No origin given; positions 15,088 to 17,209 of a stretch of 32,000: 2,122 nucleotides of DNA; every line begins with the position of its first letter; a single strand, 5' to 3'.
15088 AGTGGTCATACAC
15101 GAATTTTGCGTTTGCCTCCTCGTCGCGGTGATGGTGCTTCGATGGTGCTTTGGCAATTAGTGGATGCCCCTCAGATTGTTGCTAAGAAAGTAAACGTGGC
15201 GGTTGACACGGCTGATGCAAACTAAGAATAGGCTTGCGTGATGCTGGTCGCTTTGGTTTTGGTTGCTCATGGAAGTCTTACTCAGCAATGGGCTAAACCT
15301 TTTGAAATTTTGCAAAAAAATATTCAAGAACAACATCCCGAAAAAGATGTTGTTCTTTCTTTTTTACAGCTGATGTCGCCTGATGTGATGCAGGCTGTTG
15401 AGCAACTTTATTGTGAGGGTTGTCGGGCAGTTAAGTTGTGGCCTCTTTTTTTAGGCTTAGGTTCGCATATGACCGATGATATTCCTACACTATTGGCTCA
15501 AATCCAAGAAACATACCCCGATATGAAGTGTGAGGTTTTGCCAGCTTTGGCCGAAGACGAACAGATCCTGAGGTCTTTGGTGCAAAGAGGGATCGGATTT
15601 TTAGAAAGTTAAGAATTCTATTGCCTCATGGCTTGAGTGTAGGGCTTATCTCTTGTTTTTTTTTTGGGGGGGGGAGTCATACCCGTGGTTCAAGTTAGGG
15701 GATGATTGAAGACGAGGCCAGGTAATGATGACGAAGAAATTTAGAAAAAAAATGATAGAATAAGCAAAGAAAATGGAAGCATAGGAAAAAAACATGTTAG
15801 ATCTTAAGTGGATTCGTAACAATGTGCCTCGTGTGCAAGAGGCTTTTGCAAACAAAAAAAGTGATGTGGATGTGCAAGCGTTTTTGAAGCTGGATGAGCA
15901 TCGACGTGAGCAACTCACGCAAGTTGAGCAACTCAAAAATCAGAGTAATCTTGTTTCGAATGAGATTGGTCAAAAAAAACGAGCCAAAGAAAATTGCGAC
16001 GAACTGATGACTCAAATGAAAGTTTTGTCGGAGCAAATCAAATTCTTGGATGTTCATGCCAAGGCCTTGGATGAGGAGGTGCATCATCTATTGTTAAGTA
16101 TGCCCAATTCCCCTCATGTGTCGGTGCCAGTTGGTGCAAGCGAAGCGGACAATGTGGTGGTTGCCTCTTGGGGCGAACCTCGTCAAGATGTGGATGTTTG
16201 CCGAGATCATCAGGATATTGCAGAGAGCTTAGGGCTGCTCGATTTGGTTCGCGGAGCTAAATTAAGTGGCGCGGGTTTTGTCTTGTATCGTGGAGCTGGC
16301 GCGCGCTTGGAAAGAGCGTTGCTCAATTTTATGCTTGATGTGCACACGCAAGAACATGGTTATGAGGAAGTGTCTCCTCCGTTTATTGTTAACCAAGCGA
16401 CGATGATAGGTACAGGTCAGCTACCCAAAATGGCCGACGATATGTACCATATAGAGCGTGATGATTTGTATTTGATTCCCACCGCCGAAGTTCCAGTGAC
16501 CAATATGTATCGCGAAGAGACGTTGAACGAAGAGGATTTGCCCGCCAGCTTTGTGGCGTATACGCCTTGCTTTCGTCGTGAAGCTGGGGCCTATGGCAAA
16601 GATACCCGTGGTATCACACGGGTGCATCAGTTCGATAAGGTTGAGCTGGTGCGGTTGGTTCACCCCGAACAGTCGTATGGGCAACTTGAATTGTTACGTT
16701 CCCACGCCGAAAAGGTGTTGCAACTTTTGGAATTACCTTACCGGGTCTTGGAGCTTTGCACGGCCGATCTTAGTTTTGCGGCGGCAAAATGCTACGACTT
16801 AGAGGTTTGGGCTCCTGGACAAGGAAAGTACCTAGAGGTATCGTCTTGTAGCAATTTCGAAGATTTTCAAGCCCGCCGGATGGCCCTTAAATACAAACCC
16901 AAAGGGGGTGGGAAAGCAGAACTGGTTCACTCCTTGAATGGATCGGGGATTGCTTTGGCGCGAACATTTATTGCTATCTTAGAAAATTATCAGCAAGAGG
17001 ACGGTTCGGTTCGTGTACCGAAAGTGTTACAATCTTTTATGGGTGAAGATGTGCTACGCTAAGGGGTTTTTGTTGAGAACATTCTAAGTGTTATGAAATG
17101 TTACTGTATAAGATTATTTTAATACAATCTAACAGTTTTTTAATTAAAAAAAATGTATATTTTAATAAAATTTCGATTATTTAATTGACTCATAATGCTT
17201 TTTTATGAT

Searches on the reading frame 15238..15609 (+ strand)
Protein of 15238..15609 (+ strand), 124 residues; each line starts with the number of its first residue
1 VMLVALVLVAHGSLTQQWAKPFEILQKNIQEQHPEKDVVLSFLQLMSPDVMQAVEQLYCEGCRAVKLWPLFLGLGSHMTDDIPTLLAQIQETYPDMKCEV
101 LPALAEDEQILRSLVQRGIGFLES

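Call 25: search_protein_families(library=ncbifam, proteins=[window:15238-15609:+], max_evalue=0.00001)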
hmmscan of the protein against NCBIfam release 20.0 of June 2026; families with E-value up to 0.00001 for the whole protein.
window:15238-15609:+ (124 aa): 4 families
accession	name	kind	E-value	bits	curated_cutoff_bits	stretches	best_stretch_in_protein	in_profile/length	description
NF033198.0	F430_CfbA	equivalog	5.5e-15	55.4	120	1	6-92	2-88/122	sirohydrochlorin nickelochelatase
NF002090.2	PRK00923.1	subfamily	1e-13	51.5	120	1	5-91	2-88/129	sirohydrochlorin nickelochelatase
NF004449.0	PRK05782.1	equivalog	2.9e-06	26.5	298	1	4-84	4-83/333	bifunctional sirohydrochlorin cobalt chelatase/precorrin-8X methylmutase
NF002671.0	PRK02395.1-3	equivalog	5.6e-06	25.9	258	1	5-95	135-222/262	hypothetical protein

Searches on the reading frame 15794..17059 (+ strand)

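Call 5: search_protein_families(library=pfam, proteins=[window:15794-17059:+], max_evalue=1)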
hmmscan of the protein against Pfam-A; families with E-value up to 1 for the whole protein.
window:15794-17059:+ (422 aa): 4 families
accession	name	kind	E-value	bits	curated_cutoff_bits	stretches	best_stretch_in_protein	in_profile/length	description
PF00587.30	tRNA-synt_2b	-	1.3e-41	143.1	29.3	1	222-399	8-179/179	tRNA synthetase class II core domain (G, H, P, S and T)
PF02403.27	Seryl_tRNA_N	-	9.8e-28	97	28.2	1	1-107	1-108/108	Seryl-tRNA synthetase N-terminal domain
PF10046.14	BLOC1_2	-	0.03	15.1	33.4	1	33-98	25-90/96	Biogenesis of lysosome-related organelles complex-1 subunit 2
PF12259.13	Baculo_F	-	0.047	12.7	24.1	1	24-97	162-240/609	Baculovirus F protein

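Call 6: search_protein_families(library=ncbifam, proteins=[window:15794-17059:+], max_evalue=1)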
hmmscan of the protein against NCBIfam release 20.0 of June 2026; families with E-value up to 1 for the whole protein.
window:15794-17059:+ (422 aa): 9 families
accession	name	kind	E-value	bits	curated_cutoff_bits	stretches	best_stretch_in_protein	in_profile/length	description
TIGR00414.1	serS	equivalog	4.3e-156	520.1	301.65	1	1-416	1-418/418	serine--tRNA ligase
TIGR00418.1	thrS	equivalog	5.7e-15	55.2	383.65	1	28-323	61-353/565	threonine--tRNA ligase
NF002120.0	PRK00960.1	equivalog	1.3e-09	37.2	611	2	236-317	322-400/518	serine--tRNA ligase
TIGR00415.1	serS_MJ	equivalog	6.3e-07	28.2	489.55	1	222-317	305-397/518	serine--tRNA ligase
NF003211.1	PRK04173.1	equivalog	0.0033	16.3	312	1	271-359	206-297/454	glycine--tRNA ligase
TIGR00408.1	proS_fam_I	equivalog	0.0067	15.4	437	1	223-372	98-244/475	proline--tRNA ligase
TIGR03461.1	pabC_Proteo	equivalog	0.009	15.2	176.85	1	55-110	7-62/262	aminodeoxychorismate lyase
TIGR00443.1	hisZ_biosyn_reg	equivalog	0.03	13.4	271.65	1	181-272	18-108/314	ATP phosphoribosyltransferase regulatory subunit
TIGR04211.1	SH3_and_anchor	equivalog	0.12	12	65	1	8-97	65-156/198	TIGR04211 family SH3 domain-containing protein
